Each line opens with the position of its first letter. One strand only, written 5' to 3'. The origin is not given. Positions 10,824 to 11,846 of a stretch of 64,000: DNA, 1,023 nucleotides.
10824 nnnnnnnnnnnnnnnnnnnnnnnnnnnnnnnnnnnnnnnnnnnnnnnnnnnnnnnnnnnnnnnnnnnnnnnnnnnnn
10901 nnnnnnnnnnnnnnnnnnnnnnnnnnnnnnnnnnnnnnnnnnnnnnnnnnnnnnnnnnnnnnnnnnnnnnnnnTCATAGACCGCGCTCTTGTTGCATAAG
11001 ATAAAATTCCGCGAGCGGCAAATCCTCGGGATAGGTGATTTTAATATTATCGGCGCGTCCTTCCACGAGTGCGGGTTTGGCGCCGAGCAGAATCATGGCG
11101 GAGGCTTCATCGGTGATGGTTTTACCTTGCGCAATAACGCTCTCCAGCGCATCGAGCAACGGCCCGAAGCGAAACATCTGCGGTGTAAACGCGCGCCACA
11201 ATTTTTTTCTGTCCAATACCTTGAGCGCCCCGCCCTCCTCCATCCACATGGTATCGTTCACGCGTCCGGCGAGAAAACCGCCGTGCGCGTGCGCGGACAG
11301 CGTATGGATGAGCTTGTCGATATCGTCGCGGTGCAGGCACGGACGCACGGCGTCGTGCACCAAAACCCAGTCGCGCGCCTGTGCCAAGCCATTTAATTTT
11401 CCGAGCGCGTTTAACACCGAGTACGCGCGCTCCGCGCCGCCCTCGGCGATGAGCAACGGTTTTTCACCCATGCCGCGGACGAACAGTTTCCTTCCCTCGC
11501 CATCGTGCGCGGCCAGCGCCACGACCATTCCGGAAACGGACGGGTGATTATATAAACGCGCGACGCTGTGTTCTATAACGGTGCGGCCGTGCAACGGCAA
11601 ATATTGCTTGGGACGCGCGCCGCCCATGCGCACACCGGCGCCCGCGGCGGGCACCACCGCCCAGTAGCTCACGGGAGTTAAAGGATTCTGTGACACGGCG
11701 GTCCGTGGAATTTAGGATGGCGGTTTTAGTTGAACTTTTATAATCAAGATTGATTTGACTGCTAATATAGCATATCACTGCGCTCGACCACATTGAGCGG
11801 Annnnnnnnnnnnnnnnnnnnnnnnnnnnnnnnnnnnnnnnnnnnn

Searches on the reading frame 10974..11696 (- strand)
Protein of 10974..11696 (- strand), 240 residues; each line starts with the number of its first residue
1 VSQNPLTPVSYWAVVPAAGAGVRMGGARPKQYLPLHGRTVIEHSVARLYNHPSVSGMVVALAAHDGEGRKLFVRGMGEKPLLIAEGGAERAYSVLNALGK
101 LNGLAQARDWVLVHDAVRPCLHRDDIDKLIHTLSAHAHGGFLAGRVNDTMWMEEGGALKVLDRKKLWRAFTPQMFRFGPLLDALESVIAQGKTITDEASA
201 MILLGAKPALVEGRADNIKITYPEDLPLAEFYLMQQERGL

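Call 12: search_protein_families(library=pfam, proteins=[window:10974-11696:-], max_evalue=0.001)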
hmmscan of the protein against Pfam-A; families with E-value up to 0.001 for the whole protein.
window:10974-11696:- (240 aa): 2 families
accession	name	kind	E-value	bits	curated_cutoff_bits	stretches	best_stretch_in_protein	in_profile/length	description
PF01128.25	IspD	-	1.6e-61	208.3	27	1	13-234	3-220/221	2-C-methyl-D-erythritol 4-phosphate cytidylyltransferase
PF12804.13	NTP_transf_3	-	8e-10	39.6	27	1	13-138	1-116/160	MobA-like NTP transferase domain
